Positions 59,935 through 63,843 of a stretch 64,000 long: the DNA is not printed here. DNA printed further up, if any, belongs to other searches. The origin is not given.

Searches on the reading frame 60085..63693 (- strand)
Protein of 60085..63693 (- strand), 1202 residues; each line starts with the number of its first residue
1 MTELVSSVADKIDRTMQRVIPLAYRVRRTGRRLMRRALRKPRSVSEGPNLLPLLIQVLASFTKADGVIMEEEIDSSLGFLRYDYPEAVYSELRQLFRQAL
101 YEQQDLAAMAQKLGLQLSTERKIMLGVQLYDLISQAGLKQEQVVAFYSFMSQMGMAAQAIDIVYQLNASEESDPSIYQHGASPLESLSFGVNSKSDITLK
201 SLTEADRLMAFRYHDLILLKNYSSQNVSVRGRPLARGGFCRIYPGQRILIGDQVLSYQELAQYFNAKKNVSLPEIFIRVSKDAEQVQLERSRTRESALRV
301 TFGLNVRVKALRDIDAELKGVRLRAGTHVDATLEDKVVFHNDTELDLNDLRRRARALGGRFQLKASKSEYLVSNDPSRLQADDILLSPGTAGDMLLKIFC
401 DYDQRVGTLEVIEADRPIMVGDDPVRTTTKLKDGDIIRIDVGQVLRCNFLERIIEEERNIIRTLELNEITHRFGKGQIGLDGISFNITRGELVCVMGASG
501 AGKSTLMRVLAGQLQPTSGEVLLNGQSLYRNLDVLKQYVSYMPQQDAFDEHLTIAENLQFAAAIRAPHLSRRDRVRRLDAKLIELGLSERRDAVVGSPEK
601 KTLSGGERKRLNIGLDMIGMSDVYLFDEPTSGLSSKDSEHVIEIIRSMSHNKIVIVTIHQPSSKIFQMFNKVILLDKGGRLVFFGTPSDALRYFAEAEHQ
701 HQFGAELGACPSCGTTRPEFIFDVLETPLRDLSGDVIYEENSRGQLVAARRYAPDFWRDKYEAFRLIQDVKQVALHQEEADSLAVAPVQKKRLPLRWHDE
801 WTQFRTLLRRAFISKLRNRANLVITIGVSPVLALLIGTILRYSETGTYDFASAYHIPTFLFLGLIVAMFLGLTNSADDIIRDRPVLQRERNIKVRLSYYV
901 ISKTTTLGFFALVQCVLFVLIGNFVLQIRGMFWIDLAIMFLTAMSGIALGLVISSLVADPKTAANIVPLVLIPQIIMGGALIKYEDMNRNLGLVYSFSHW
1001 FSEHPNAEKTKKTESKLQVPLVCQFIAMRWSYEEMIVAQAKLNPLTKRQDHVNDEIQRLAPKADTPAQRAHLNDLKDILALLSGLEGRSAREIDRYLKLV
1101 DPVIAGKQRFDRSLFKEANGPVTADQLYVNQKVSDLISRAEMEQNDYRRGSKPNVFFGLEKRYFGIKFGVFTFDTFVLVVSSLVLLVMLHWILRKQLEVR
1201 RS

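Call 36: find_encoding_contigs(protein=window:60085-63693:-, flank=10000, max_places=1)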
Protein window:60085-63693:- (1202 aa): 1 contig read that carries it; 1 place shown.
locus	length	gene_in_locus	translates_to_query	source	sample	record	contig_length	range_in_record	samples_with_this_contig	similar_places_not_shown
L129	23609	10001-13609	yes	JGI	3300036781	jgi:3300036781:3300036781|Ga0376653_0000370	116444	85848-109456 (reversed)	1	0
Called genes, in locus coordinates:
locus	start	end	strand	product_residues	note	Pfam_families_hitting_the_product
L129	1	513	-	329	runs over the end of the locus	-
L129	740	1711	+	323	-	PF00892:EamA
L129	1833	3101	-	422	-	PF12450:vWF_A, PF12034:YfbK_C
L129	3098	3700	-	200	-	PF04542:Sigma70_r2, PF04545:Sigma70_r4, PF08281:Sigma70_r4_2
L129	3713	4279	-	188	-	PF03544:TonB_C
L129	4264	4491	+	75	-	-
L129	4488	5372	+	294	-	PF00348:polyprenyl_synt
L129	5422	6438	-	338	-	PF00814:TsaD, PF22521:HypF_C_2 (weak)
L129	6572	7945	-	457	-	PF22694:CtpB_N-like (weak), PF00595:PDZ, PF13180:PDZ_2, PF17820:PDZ_6, PF03572:Peptidase_S41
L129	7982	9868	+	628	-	PF05960:DUF885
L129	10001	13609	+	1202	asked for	PF00005:ABC_tran, PF19055:ABC2_membrane_7 (weak), PF01061:ABC2_membrane, PF12698:ABC2_membrane_3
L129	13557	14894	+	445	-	PF00557:Peptidase_M24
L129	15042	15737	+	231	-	PF04298:Zn_peptidase_2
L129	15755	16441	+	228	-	PF07638:Sigma70_ECF (faint), PF04542:Sigma70_r2, PF08281:Sigma70_r4_2, PF04545:Sigma70_r4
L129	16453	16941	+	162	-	-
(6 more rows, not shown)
